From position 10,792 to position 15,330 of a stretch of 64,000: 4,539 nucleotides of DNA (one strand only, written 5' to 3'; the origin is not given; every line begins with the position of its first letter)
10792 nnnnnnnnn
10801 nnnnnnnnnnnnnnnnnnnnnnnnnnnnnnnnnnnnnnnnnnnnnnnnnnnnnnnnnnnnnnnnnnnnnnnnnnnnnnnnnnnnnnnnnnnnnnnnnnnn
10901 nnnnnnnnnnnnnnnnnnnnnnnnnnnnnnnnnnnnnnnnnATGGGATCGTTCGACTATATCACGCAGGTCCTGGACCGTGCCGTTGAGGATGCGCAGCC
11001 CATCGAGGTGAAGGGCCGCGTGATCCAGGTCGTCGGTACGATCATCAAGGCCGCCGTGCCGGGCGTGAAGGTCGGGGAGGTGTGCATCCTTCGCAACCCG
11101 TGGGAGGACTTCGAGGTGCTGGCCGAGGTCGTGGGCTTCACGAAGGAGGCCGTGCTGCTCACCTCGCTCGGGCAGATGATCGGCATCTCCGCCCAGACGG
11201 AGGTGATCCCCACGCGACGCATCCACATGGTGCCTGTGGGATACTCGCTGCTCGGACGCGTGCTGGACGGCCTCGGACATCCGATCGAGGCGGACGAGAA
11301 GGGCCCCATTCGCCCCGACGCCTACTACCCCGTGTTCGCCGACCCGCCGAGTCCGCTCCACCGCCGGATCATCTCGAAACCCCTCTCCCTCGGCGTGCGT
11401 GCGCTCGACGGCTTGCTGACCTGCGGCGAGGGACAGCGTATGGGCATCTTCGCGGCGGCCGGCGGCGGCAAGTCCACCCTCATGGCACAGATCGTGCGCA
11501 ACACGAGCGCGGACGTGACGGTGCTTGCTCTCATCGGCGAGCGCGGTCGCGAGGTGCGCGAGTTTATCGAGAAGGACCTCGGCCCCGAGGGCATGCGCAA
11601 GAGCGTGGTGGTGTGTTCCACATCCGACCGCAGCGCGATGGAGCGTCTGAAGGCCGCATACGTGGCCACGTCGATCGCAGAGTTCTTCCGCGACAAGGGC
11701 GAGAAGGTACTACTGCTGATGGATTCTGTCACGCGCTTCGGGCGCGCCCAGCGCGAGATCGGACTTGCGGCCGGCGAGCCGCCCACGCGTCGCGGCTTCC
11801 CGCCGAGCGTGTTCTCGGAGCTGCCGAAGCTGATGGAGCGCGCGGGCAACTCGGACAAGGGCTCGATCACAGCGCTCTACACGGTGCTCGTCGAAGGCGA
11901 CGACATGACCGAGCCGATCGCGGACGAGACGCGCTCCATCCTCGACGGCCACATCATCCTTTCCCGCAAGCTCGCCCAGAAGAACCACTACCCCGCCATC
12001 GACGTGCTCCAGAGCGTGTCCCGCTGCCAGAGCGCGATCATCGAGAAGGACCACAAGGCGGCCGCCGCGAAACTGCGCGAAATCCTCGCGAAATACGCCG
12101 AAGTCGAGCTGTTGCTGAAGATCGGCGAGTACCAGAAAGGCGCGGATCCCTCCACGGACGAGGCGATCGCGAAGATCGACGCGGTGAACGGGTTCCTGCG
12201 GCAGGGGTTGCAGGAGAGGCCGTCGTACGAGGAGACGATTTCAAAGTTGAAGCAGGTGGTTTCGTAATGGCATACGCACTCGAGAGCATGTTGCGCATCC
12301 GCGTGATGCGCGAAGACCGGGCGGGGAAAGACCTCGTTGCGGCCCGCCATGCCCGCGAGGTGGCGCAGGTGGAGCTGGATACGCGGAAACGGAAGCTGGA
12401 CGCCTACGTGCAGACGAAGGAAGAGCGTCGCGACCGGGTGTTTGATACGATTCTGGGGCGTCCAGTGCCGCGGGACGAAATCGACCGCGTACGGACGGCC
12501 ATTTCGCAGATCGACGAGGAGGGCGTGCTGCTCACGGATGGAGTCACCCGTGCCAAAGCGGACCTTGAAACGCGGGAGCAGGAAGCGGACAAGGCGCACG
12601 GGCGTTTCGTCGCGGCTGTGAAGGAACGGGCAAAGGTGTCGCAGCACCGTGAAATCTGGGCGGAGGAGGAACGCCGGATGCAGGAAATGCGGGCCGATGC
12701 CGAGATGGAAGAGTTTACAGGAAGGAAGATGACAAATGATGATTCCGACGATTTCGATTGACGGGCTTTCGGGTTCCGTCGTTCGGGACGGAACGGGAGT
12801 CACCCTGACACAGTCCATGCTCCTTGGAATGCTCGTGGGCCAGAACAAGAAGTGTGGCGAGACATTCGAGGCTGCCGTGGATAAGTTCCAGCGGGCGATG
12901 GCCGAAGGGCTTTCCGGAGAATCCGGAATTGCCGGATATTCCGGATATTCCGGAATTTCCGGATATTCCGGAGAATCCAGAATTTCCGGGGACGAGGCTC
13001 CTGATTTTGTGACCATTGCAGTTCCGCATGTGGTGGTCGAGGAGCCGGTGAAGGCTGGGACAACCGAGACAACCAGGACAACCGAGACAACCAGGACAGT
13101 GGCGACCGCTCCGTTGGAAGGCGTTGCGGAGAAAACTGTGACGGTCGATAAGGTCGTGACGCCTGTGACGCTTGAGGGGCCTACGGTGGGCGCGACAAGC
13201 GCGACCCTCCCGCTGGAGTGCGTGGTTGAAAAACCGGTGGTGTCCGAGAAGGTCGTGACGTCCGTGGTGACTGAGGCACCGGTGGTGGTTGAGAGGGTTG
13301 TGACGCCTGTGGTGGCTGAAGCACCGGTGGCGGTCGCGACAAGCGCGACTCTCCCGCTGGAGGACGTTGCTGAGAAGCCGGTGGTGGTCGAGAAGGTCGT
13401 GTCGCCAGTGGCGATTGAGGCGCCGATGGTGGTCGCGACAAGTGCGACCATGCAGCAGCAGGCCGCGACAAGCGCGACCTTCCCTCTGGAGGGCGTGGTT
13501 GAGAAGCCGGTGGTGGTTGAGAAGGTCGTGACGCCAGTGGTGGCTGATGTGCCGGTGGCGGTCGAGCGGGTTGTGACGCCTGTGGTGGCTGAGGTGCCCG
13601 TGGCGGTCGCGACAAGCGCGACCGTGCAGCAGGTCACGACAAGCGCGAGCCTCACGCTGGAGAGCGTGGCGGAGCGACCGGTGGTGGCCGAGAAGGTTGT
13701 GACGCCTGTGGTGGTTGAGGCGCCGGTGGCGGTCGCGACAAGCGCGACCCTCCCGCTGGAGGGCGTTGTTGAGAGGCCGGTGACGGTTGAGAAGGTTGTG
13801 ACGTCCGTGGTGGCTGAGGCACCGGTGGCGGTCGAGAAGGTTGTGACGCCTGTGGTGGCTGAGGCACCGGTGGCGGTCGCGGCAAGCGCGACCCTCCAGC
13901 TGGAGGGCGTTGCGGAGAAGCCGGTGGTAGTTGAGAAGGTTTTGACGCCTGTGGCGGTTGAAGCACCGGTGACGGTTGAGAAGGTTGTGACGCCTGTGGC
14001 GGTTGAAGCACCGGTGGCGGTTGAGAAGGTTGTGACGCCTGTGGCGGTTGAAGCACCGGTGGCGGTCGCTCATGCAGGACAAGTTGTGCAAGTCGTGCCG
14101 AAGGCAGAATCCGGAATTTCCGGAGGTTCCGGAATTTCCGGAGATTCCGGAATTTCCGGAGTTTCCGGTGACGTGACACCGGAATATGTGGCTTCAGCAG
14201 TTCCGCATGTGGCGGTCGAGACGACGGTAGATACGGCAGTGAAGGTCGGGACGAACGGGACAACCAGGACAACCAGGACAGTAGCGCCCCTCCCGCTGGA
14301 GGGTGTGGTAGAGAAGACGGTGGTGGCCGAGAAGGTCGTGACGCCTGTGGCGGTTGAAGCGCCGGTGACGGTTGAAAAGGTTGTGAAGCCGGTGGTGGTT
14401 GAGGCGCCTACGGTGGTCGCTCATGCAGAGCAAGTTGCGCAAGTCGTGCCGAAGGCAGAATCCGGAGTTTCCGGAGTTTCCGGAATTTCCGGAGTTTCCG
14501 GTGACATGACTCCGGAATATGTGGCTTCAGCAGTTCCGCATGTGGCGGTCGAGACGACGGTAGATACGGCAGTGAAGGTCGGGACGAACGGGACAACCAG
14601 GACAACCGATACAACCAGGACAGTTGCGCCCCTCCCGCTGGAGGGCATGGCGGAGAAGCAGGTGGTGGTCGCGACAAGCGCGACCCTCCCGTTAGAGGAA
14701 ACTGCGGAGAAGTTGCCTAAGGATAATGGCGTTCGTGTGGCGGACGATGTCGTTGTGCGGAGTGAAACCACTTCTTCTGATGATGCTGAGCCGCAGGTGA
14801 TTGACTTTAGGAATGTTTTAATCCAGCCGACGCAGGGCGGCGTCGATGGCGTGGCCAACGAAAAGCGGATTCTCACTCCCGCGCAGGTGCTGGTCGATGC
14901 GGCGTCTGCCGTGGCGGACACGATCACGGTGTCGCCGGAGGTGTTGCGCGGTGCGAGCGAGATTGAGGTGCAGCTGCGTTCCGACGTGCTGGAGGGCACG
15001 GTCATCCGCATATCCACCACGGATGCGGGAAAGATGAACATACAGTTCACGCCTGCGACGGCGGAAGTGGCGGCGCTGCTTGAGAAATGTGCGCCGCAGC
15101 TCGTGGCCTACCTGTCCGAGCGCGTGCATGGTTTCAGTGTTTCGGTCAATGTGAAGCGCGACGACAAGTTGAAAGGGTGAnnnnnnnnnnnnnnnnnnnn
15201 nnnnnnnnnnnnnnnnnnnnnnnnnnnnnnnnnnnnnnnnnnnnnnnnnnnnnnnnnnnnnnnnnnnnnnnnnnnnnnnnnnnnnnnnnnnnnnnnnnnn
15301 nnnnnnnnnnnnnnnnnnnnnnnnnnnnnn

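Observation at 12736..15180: Hyper-repetitive 814-aa ruler candidate (SctP) with nested, very recently duplicated repeats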

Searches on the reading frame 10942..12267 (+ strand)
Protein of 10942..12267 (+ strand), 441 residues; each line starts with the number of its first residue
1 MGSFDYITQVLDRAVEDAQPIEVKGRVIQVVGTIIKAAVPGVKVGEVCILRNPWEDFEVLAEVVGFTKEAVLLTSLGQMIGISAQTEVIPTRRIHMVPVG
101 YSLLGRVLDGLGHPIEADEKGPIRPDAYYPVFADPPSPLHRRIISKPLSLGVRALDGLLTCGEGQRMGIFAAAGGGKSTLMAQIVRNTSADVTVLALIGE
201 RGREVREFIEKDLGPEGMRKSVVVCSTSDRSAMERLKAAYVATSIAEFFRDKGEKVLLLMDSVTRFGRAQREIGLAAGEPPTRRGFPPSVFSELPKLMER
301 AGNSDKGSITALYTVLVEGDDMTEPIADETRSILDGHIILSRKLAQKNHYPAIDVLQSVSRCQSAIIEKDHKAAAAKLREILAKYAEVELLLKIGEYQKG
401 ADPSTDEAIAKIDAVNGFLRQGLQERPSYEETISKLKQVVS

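Call 7: search_protein_families(library=pfam, proteins=[window:10942-12267:+], max_evalue=1)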
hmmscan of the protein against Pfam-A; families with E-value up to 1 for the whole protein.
window:10942-12267:+ (441 aa): 6 families
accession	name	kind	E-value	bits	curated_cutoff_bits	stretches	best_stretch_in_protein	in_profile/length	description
PF00006.31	ATP-synt_ab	-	2.4e-91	305.6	29.5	1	151-360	1-213/213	ATP synthase alpha/beta family, nucleotide-binding domain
PF18269.6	T3SS_ATPase_C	-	7.4e-25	87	22.7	1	368-438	2-72/72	T3SS EscN ATPase C-terminal domain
PF02874.29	ATP-synt_ab_N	-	5.6e-08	33.6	20.9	1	27-91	1-68/69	ATP synthase alpha/beta family, beta-barrel domain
PF00931.28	NB-ARC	-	0.0077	16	23.5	1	157-263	11-109/248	NB-ARC domain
PF01935.23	DUF87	-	0.027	15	23.2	1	165-189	24-48/220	Helicase HerA, central domain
PF00005.33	ABC_tran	-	0.077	14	25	1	159-191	6-38/137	ABC transporter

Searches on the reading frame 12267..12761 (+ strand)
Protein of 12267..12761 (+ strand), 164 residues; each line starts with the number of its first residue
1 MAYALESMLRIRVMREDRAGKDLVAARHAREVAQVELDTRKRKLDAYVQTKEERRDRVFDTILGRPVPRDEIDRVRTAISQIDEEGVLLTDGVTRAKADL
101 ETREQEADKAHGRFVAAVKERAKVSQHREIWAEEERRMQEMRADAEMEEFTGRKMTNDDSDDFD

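Call 7: search_protein_families(library=pfam, proteins=[window:12267-12761:+], max_evalue=1)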
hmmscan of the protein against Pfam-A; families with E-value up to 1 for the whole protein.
window:12267-12761:+ (164 aa): 3 families
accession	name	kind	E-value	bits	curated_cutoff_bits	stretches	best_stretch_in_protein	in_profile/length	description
PF07321.17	YscO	-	4.7e-15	56.3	28.8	1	5-151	1-147/149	Type III secretion protein YscO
PF16789.10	YscO-like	-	9.1e-08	32.7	27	1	2-150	3-150/161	YscO-like protein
PF24975.1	UBA_Rad5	-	0.042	14.4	27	1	58-80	3-25/40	Fungal Rad5 UBA-like domain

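Call 70: search_protein_families(library=ncbifam, proteins=[window:12267-12761:+], max_evalue=0.1)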
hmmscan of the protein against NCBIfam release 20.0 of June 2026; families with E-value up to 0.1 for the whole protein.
window:12267-12761:+ (164 aa): 1 family
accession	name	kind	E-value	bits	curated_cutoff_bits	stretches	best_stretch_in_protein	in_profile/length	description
TIGR02473.1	flagell_FliJ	equivalog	0.0012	19.2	50.45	1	4-55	3-54/141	flagellar export protein FliJ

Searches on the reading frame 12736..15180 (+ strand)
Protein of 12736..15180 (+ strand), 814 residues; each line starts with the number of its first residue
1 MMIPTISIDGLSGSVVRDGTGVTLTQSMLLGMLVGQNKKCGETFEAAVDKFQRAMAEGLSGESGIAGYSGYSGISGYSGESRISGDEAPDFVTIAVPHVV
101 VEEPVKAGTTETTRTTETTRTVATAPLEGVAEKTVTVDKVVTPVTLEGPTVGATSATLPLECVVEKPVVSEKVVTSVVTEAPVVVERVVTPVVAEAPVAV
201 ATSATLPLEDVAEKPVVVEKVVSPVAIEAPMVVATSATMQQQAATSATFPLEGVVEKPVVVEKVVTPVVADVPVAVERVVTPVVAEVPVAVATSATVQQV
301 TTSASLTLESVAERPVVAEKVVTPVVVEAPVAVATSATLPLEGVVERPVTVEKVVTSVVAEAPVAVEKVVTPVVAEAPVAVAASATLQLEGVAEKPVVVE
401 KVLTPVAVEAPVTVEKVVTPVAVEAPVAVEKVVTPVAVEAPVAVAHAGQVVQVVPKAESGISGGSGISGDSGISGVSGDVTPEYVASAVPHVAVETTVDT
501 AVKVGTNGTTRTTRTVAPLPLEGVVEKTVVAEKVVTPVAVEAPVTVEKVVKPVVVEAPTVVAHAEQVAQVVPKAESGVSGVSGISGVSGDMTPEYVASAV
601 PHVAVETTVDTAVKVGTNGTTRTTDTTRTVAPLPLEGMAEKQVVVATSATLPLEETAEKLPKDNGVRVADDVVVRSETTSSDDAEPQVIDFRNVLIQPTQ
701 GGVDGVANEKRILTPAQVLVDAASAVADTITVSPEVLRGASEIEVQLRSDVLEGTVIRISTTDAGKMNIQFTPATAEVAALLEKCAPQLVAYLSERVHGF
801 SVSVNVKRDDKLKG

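Call 7: search_protein_families(library=pfam, proteins=[window:12736-15180:+], max_evalue=1)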
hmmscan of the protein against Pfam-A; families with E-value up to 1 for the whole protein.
window:12736-15180:+ (814 aa): 3 families
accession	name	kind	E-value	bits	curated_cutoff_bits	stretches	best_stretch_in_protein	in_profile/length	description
PF02120.21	Flg_hook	-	0.0002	21.5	29.8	1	738-808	10-78/85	Flagellar hook-length control protein FliK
PF09483.15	HpaP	-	0.0083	16.7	23.8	1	723-806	6-89/90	Type III secretion protein (HpaP)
PF01391.23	Collagen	-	0.011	15.9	27.2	1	58-80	4-26/60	Collagen triple helix repeat (20 copies)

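Call 8: find_homologous_proteins(query=window:12736-15180:+, max_evalue=0.001)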
Query window:12736-15180:+ (814 aa): 21 proteins with E <= 0.001 among 8000 candidates.
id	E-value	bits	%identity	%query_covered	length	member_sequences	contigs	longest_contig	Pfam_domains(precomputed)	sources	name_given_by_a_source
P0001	9.5e-154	532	68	23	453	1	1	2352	PF09483.16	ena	-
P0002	1.0e-20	92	50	13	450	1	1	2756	PF09483.16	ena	-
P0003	1.1e-14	72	33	35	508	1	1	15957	-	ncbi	-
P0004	1.7e-13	68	47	12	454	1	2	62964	PF09483.16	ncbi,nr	ncbi:MAG: hypothetical protein MJ109_02250 [Kiritimatiellae bacterium]|nr:hypothetical protein [Kiri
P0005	1.5e-10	58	48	13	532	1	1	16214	PF09483.16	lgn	-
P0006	2.4e-5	41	-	-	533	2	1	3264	PF02120.22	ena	-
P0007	8.2e-5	39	34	11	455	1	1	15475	PF02120.22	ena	-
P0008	2.5e-4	38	37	11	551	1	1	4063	PF09483.16,PF02120.22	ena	-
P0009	3.0e-4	38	35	11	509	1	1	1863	PF02120.22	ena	-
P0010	5.0e-4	37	-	-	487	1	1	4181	PF02120.22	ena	-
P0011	5.4e-4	37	33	11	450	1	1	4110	PF02120.22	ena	-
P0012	5.5e-4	37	34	11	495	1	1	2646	PF02120.22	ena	-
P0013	5.6e-4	37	34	11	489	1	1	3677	PF02120.22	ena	-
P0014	5.7e-4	37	33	11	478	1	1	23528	PF02120.22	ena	-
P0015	6.1e-4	37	33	11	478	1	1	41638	PF02120.22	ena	-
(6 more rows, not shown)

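Call 10: find_encoding_contigs(protein=window:12736-15180:+, flank=10000, max_places=6)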
Protein window:12736-15180:+ (814 aa): no gene with exactly this product is on record in the collection.

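Call 11: find_encoding_contigs(protein=P0004, flank=10000, max_places=4)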
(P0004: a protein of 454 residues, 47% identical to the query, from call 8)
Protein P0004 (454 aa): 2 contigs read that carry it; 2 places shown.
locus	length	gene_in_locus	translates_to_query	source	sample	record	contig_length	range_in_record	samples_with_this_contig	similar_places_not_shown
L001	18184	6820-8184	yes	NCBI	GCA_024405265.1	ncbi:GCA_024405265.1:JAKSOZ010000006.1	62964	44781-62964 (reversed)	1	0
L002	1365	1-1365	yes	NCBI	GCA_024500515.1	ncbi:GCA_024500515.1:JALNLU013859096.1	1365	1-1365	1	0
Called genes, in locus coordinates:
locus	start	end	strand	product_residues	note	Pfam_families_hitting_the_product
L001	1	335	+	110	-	PF00771:FHIPEP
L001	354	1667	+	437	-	PF16697:Yop-YscD_cpl (weak)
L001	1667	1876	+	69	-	-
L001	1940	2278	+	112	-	PF09392:T3SS_needle_F (weak)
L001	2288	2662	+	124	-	PF13432:TPR_16 (faint), PF14559:TPR_19 (faint)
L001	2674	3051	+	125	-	PF09487:HrpB2 (weak), PF09392:T3SS_needle_F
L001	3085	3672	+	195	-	PF01514:YscJ_FliF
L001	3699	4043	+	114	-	-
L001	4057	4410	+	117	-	-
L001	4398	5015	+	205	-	PF06635:T3SS_SCTL, PF02108:FliH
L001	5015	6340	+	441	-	PF02874:ATP-synt_ab_N, PF00006:ATP-synt_ab, PF18269:T3SS_ATPase_C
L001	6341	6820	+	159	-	PF07321:YscO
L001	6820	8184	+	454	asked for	PF09483:HpaP (faint)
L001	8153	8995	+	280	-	-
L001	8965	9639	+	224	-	PF00813:FliP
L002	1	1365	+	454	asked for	PF09483:HpaP (faint)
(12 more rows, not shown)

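Call 58: predict_structure(protein=window:12736-15177:+)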
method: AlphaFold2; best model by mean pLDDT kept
length: 814 residues; sequences in the alignment: 1
mean_pLDDT: 43.9   pTM: 0.39
mean pLDDT of the five models: 43.9, 32.1, 30.7, 29.9, 27.3
residues with pLDDT >= 90: 0; 70-90: 72; 50-70: 204; < 50: 538
segments of 3 or more residues with pLDDT < 50: 1-33, 35-42, 54-132, 148-180, 197-207, 231-244, 246-248, 250-254, 275-300, 363-380, 413-418, 441-541, 555-715, 719-731, 733-735
pLDDT, mean of each block of 10 residues (from residue 1): 30 38 43 46 50 46 36 31 33 27 27 25 29 50 50 34 29 36 61 54 47 63 64 42 49 56 71 48 34 40 53 63 65 52 58 70 43 41 52 61 67 47 58 61 33 29 34 32 29 25 25 24 27 43 53 48 30 32 33 29 24 24 23 27 25 29 30 29 31 33 32 42 41 50 62 70 72 79 80 69 77 48
secondary structure, 60 per line:
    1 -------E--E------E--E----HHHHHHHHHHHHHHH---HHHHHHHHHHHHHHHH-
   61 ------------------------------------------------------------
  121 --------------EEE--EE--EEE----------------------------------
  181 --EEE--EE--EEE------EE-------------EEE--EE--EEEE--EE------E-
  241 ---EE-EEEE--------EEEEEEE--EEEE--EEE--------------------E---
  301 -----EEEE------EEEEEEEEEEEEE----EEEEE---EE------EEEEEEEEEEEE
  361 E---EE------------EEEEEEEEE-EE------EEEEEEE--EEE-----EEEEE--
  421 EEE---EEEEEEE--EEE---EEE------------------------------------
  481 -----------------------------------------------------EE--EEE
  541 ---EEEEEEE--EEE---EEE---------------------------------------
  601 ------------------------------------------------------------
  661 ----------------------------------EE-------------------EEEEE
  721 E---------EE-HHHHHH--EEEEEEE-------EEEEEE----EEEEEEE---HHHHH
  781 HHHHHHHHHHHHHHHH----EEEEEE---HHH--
elements in order (helices of 4 or more, strands of 3 or more residues): H26-40 H44-59 E135-137 E144-146 E183-185 E192-194 E216-218 E225-228 E247-250 E259-265 E268-271 E274-276 E306-309 E316-328 E333-337 E349-361 E379-387 E397-403 E406-408 E414-418 E421-423 E427-433 E436-438 E442-444 E538-540 E544-550 E553-555 E559-561 E716-721 H734-739 E742-748 E756-761 E766-772 H776-796 E801-806

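Call 60: search_solved_structures(query=window:12736-15177:+, max_evalue=1)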
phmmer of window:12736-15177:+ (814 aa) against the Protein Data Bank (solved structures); distinct sequences matched with E-value up to 1: 1.
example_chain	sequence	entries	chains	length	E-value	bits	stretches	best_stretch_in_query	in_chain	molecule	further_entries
6nor_A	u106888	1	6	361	0.012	17.3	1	475-571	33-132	Putative NAD dependent dehydrogenase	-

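Call 70: search_protein_families(library=ncbifam, proteins=[window:12736-15177:+], max_evalue=0.1)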
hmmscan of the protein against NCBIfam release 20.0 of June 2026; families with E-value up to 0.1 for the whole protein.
window:12736-15177:+ (814 aa): 0 families
